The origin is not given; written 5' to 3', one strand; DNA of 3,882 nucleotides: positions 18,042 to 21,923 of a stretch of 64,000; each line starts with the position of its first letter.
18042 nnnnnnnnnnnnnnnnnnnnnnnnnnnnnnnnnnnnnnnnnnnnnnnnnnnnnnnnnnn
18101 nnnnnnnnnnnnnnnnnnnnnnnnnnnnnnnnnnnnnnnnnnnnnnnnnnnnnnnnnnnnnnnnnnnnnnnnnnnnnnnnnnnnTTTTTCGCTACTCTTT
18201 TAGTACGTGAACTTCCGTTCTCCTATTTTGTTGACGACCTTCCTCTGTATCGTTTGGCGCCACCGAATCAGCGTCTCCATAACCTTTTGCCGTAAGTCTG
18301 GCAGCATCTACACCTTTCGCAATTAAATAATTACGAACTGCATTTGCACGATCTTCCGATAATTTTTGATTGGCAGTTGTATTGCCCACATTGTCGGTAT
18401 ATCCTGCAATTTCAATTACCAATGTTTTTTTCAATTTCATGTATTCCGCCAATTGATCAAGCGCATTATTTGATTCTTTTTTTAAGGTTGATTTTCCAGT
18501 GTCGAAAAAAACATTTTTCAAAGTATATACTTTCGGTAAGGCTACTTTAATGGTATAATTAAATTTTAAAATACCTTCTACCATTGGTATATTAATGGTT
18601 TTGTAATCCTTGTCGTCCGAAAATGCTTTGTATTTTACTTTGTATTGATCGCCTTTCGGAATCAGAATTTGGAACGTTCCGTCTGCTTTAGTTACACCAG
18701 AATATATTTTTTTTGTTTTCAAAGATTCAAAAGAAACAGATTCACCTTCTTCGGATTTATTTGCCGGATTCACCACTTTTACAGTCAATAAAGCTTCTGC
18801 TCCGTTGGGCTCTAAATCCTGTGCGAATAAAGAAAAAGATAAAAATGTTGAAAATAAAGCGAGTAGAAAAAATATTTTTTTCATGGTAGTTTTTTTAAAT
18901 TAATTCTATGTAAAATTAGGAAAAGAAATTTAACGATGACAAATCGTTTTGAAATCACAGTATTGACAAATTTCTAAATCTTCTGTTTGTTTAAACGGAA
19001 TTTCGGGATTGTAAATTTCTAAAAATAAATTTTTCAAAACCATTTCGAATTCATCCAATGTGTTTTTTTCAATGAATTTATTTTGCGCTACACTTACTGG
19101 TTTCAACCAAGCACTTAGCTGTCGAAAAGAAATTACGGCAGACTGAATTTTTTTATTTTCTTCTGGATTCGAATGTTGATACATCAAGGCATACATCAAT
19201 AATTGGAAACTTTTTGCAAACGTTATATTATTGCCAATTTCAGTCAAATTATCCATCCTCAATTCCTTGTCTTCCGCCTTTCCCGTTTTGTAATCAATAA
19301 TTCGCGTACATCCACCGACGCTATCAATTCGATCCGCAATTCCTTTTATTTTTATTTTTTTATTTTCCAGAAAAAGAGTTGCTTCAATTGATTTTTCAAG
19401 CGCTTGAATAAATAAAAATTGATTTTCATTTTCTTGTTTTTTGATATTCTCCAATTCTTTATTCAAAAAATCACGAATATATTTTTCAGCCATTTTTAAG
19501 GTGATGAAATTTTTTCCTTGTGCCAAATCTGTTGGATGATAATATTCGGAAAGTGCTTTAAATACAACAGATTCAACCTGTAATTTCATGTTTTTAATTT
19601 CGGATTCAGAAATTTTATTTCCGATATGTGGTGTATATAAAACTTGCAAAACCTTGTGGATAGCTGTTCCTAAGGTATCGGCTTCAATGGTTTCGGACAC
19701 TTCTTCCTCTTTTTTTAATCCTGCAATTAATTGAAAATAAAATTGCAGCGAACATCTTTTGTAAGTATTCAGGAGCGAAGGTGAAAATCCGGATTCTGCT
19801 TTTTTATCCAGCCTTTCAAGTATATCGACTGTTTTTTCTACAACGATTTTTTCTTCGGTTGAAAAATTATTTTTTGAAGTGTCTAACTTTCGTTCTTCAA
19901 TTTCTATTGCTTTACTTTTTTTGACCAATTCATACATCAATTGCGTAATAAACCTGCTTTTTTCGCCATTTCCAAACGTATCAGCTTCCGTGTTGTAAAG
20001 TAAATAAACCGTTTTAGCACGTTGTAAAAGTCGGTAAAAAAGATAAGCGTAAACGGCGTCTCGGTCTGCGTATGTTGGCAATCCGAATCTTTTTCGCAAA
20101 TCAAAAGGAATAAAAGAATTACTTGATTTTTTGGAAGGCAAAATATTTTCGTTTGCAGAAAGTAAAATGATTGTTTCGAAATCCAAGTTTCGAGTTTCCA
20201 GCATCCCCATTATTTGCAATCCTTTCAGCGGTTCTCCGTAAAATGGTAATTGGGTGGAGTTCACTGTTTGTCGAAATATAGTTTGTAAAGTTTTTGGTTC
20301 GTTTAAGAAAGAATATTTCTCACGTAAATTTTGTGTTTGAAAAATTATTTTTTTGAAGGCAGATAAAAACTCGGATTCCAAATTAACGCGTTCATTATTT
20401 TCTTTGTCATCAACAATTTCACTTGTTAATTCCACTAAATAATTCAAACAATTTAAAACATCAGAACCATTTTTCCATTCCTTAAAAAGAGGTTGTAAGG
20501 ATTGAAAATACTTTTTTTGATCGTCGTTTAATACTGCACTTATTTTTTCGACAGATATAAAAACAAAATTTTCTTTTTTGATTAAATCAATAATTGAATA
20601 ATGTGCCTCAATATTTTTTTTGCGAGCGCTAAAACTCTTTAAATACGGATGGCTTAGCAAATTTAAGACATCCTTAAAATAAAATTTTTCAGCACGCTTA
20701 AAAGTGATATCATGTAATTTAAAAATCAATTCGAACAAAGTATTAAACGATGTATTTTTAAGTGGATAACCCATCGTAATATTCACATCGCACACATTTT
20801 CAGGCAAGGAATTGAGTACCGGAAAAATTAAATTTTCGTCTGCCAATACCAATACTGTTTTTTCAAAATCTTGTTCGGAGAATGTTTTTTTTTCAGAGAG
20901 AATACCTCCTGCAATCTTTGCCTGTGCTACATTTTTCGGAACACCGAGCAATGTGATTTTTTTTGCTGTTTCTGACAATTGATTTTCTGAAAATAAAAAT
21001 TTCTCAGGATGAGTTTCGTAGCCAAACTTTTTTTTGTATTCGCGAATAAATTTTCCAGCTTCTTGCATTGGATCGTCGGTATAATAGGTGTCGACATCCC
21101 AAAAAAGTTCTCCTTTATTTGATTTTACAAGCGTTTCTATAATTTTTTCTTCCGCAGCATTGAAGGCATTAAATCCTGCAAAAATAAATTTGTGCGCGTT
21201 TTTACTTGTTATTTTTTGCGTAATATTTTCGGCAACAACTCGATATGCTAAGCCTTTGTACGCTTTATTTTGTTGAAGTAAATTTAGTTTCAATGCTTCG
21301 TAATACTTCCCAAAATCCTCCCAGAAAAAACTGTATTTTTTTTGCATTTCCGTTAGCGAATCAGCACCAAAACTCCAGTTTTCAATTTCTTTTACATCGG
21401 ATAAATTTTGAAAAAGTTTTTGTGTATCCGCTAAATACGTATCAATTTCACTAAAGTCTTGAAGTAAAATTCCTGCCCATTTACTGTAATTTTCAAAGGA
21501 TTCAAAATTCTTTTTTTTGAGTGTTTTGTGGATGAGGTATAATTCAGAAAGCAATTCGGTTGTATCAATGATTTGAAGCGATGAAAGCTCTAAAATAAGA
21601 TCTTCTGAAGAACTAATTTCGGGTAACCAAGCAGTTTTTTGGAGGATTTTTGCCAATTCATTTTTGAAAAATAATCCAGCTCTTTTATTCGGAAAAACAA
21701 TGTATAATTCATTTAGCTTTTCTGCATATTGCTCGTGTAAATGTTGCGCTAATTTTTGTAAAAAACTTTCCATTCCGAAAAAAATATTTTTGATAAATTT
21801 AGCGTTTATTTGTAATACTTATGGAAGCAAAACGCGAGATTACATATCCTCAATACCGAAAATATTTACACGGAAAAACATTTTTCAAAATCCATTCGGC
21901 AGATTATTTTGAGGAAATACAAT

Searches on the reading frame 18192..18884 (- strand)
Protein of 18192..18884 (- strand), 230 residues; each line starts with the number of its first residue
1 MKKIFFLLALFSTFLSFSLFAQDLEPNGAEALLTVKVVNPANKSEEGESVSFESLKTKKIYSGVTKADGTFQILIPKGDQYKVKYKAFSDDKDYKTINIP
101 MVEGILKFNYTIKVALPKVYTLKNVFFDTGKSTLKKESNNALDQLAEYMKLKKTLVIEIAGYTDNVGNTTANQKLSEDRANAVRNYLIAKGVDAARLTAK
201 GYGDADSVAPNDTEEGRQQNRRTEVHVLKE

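Call 62: search_protein_families(library=pfam, proteins=[window:18192-18884:-], max_evalue=0.00001)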
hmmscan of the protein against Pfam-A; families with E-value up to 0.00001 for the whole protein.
window:18192-18884:- (230 aa): 2 families
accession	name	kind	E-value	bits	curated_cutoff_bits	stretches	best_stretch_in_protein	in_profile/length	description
PF00691.25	OmpA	-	7.6e-27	94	27.2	1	126-221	1-98/98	OmpA family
PF05359.17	DUF748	-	1.5e-06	27.1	50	0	122-168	878-924/1037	Domain of Unknown Function (DUF748)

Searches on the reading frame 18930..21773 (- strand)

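Call 52: search_protein_families(library=pfam, proteins=[window:18930-21773:-], max_evalue=0.001)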
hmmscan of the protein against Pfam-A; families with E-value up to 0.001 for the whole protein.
window:18930-21773:- (947 aa): 1 family
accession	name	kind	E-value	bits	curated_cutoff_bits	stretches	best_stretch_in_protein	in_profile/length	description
PF12705.13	PDDEXK_1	-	6.3e-36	125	22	1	663-946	2-247/247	PD-(D/E)XK nuclease superfamily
